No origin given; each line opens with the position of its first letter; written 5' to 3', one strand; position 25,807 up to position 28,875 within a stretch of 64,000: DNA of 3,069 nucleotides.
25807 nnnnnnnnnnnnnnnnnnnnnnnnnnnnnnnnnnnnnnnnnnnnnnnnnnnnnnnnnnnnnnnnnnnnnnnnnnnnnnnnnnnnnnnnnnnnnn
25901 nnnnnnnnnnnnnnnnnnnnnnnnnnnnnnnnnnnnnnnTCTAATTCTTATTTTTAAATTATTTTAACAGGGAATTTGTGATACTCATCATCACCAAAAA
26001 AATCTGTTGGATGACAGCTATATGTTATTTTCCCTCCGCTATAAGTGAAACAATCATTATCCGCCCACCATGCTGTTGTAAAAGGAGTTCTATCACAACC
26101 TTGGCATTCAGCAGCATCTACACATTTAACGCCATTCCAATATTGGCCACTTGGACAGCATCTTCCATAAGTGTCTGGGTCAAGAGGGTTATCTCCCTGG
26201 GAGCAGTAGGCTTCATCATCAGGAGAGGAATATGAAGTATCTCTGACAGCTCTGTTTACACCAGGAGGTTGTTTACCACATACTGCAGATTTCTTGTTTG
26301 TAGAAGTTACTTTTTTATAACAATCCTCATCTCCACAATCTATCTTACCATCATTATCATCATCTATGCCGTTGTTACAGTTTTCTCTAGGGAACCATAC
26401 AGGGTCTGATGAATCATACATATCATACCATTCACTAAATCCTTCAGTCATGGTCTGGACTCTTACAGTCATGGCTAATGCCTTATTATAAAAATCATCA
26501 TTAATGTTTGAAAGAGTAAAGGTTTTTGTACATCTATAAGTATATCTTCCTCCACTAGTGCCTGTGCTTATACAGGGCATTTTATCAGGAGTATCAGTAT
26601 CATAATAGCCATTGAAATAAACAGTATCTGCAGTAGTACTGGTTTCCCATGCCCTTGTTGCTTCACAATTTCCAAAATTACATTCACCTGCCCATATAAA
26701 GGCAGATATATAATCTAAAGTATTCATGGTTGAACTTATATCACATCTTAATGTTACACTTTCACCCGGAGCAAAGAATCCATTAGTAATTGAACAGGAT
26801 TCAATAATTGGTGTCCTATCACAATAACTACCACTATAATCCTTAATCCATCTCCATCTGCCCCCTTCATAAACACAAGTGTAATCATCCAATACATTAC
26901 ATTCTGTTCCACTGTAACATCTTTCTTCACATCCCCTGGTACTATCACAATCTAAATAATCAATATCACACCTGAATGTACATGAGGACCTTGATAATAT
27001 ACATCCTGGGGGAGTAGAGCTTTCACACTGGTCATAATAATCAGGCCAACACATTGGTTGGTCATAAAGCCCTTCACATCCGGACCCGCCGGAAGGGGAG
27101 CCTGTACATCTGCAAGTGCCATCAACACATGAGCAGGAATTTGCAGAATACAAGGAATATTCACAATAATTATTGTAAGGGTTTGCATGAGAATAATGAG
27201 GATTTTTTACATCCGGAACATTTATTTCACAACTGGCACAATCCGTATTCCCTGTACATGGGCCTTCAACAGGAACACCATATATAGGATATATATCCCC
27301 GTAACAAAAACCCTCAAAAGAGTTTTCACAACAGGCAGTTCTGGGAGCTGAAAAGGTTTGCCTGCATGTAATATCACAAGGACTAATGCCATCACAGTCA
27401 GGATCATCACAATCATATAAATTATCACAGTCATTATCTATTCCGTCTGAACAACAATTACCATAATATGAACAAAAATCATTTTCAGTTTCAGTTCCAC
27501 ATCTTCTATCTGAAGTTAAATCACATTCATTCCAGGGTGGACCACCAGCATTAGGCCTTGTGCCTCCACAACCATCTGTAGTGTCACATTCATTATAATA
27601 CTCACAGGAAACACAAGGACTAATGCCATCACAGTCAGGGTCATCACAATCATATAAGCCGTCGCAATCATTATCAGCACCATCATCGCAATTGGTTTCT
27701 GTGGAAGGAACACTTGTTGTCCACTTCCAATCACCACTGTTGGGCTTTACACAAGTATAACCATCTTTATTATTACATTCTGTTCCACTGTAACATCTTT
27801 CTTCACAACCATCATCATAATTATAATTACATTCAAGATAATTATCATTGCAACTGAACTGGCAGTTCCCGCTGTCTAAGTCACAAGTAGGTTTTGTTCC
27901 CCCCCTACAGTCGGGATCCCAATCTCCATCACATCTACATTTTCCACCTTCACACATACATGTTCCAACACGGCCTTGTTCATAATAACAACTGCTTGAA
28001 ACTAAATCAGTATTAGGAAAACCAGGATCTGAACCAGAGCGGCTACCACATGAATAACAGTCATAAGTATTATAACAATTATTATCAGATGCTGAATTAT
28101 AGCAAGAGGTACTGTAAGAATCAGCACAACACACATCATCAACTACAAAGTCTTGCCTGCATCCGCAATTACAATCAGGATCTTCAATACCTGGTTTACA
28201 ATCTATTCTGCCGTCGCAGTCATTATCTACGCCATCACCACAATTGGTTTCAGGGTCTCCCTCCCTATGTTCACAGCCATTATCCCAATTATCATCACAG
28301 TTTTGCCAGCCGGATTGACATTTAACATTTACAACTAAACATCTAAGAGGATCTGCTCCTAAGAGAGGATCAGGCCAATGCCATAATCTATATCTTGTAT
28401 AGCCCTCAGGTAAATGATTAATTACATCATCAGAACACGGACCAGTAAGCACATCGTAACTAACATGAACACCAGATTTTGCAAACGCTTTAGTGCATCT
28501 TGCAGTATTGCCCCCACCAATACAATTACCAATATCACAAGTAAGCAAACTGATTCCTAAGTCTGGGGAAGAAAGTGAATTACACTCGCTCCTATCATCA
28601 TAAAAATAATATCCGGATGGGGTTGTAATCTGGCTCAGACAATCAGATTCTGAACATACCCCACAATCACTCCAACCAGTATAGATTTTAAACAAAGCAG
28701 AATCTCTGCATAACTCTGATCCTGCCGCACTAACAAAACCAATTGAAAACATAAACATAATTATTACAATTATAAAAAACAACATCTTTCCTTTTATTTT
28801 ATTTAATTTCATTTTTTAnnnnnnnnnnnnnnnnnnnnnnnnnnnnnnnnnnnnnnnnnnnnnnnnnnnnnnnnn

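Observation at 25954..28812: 952-aa secreted protein built from MopE-like D-x-D-C-D-G cysteine modules with recent internal duplications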

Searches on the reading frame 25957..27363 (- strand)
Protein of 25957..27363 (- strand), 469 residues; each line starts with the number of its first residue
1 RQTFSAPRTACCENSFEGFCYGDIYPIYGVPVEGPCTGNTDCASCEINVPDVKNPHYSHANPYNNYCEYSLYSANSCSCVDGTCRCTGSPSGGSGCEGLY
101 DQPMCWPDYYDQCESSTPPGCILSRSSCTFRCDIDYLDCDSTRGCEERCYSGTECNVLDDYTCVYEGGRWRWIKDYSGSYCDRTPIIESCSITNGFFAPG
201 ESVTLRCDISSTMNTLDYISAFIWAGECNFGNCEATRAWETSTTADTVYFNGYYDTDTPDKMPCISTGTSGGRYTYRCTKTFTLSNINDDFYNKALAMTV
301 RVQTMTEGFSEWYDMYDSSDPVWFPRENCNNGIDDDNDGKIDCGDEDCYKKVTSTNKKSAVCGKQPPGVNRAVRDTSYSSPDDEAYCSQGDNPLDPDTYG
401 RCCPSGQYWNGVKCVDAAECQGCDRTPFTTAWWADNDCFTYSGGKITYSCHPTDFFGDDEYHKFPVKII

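Call 40: search_protein_representatives(protein=window:25957-27363:-)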
Query: 469 residues. Proteins with E-value up to 0.001 (for the whole library): 189; up to 1e-10: 31; up to 1e-30: 4. The best 150 are listed.
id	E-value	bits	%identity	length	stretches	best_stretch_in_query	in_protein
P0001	0.0e+00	1145.9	84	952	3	1-469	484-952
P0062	1.4e-72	261.6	64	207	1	257-469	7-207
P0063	2.2e-31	125.7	50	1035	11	321-349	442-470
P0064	3.0e-31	125.2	54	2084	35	319-349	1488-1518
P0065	1.5e-30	123.0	47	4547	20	327-364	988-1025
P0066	3.3e-28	115.2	56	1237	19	326-351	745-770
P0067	3.4e-25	105.2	55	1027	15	321-350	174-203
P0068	8.4e-25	104.0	49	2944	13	315-367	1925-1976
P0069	6.6e-23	97.7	51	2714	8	327-363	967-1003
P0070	2.0e-22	96.1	47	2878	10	273-352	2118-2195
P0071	9.1e-22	94.0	43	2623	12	326-428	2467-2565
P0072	3.2e-21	92.2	42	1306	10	322-381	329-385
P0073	9.3e-17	77.4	53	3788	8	321-359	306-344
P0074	1.1e-15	73.9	56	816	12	316-350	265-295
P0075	1.3e-15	73.7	49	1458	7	323-402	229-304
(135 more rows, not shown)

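Call 52: find_encoding_contigs(protein=P0062, flank=10000)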
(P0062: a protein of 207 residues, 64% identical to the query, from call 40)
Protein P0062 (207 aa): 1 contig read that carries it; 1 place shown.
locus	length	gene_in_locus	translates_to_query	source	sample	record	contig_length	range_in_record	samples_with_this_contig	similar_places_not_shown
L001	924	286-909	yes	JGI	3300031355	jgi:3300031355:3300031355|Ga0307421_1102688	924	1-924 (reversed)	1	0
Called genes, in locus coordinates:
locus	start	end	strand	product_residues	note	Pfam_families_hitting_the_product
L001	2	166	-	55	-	?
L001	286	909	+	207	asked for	-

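Call 72: find_encoding_contigs(protein=P0211, flank=5000)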
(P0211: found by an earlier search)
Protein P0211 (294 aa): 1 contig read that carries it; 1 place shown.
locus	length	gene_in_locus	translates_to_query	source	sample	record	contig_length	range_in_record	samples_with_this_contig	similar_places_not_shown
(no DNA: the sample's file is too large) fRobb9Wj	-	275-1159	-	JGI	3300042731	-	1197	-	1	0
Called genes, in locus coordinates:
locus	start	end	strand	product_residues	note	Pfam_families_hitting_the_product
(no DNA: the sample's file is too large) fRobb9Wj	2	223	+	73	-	?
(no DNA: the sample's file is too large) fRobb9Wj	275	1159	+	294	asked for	PF13620:CarboxypepD_reg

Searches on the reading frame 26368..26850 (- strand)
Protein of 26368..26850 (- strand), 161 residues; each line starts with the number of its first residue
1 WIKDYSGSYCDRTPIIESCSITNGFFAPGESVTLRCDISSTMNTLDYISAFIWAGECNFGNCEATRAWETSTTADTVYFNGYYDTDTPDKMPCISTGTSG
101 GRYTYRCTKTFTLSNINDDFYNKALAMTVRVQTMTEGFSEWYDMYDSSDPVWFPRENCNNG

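Call 13: search_protein_families(library=pfam, proteins=[window:26368-26850:-], max_evalue=10)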
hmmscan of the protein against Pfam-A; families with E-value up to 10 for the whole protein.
seq(161 aa): 0 families

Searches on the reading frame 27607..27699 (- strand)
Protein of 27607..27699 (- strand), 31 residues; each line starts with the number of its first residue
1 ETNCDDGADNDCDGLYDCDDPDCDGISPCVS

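Call 60: search_solved_structures(query=A2, max_evalue=1, show_alignments=5)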
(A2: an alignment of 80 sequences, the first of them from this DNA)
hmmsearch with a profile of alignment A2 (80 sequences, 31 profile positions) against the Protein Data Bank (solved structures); distinct sequences matched with E-value up to 1: 13.
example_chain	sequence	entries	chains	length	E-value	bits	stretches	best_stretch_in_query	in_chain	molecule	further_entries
7plp_A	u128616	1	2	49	1.1e-09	40.7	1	1-30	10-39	Teneurin-4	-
7bam_A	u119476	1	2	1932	3.6e-07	32.7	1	1-30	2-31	Teneurin-4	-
7ban_A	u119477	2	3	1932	3.6e-07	32.7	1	1-30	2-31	Teneurin-4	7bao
8fia_A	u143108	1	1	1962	2.4e-06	30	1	3-30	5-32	Teneurin-m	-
8r54_A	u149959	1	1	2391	7.5e-06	28.4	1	1-30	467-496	Teneurin-3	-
8r50_B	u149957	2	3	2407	7.5e-06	28.4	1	1-30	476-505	Teneurin-3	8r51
9igs_A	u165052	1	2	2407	7.5e-06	28.4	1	1-30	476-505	Isoform A1B1 of Teneurin-3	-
9g42_A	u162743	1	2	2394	1.5e-05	27.5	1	1-30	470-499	Teneurin transmembrane protein 2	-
9g41_A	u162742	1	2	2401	1.5e-05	27.5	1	1-30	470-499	Teneurin transmembrane protein 2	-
9g2h_A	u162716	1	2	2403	1.5e-05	27.5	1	1-30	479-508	Teneurin transmembrane protein 2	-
9g2f_A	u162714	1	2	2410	1.5e-05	27.5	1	1-30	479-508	Teneurin transmembrane protein 2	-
6cmx_A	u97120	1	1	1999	2.2e-05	26.9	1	2-30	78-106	Teneurin-2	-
6vhh_A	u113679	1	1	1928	4.5e-05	25.9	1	2-30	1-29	Teneurin-2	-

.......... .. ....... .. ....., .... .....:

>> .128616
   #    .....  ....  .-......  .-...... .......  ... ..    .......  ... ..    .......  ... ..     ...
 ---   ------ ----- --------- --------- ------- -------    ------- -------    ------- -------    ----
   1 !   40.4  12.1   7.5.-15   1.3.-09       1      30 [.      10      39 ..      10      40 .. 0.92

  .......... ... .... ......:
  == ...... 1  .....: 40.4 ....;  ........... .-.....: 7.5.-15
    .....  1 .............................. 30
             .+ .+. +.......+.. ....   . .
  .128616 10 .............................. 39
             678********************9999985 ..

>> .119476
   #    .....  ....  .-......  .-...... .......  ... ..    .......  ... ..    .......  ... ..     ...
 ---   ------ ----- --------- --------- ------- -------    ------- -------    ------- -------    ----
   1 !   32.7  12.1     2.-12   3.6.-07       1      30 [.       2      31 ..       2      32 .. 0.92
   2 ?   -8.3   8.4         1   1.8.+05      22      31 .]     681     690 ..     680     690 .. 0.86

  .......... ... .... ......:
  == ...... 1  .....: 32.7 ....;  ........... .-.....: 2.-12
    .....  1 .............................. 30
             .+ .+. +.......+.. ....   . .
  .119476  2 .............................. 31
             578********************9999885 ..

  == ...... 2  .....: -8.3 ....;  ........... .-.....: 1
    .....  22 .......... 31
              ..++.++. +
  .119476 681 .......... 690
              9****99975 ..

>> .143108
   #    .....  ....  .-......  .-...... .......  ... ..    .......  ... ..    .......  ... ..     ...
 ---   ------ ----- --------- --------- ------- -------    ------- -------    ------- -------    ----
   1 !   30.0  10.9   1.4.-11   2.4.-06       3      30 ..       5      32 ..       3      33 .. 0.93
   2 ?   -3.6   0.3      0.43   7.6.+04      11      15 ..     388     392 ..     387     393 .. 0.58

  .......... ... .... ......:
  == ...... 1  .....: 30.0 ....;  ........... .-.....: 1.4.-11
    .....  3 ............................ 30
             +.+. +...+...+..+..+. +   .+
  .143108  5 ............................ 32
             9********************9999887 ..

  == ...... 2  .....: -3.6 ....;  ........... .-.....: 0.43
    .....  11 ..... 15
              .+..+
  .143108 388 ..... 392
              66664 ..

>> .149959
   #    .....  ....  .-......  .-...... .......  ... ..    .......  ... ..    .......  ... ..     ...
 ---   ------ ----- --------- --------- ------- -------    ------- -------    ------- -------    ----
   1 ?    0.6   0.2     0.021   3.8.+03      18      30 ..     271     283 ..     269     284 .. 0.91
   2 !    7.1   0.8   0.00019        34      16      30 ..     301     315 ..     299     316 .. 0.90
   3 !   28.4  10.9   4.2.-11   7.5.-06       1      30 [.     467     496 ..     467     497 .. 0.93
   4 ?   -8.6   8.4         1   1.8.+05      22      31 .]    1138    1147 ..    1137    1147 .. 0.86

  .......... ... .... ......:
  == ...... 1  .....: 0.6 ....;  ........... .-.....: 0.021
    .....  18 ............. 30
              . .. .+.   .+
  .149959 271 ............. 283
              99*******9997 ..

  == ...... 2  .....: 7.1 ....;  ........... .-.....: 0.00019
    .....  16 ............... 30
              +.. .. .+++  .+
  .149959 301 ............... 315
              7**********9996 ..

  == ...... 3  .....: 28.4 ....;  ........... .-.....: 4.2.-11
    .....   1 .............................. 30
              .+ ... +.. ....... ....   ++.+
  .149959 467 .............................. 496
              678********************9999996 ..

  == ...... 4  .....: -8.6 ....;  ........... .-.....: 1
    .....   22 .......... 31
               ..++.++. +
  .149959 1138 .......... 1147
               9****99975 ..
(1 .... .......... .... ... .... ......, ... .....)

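Call 66: predict_structure(alignment_id=A2)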
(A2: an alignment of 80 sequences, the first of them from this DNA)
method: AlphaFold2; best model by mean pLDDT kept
length: 31 residues; sequences in the alignment: 80
mean_pLDDT: 85.8   pTM: 0.45
mean pLDDT of the five models: 85.8, 85.0, 83.3, 82.4, 78.5
residues with pLDDT >= 90: 16; 70-90: 13; 50-70: 2; < 50: 0
segments of 3 or more residues with pLDDT < 50: none
pLDDT, mean of each block of 10 residues (from residue 1): 89 92 80 58
secondary structure, 60 per line:
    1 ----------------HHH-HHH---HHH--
elements in order:

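Call 68: fold_search(model_id=the predicted structure, library=pdb)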
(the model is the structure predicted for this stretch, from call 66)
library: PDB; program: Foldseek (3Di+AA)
matches with E <= 10: 4; with E <= 0.001: 0
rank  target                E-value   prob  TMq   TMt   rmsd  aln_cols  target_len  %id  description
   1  7bam_A                6.9e-01  0.94  0.85  0.02   0.7        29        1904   59  human Teneurin4 WT C2 (released 2021-12-01)
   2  7ban_A                8.0e-01  0.92  0.85  0.02   0.7        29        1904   59  human Teneurin4 Mut C2 (released 2022-01-12)
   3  7plp_A                9.3e-01  0.90  0.85  0.65   0.7        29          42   59  Human Teneurin-4 C-rich domain (released 2022-02-02)
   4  7plp_B                2.0e+00  0.69  0.82  0.65   0.9        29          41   59  Human Teneurin-4 C-rich domain (released 2022-02-02)

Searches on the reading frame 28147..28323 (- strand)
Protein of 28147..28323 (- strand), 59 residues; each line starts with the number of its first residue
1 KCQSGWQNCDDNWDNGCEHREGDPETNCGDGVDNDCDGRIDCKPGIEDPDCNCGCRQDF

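Call 13: search_protein_families(library=pfam, proteins=[window:28147-28323:-], max_evalue=10)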
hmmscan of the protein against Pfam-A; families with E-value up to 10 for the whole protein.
seq(59 aa): 1 family
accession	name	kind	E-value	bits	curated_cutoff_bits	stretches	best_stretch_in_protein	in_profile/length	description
PF11617.13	Cu-binding_MopE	-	0.0024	18.5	27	1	22-41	12-29/30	Putative metal-binding motif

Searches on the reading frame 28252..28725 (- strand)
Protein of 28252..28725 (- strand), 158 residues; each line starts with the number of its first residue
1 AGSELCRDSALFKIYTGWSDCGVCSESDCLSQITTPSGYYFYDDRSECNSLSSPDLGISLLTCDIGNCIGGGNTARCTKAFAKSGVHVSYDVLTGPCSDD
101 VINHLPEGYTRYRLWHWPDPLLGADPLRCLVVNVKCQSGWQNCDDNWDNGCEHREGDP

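Call 13: search_protein_families(library=pfam, proteins=[window:28318-28725:-], max_evalue=10)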
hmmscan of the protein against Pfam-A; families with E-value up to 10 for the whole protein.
seq(136 aa): 0 families

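Call 32: find_homologous_proteins(query=window:28252-28725:-, max_evalue=0.01)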
Query window:28252-28725:-: 11 candidates shared short words with the query, none scored E <= 0.01.
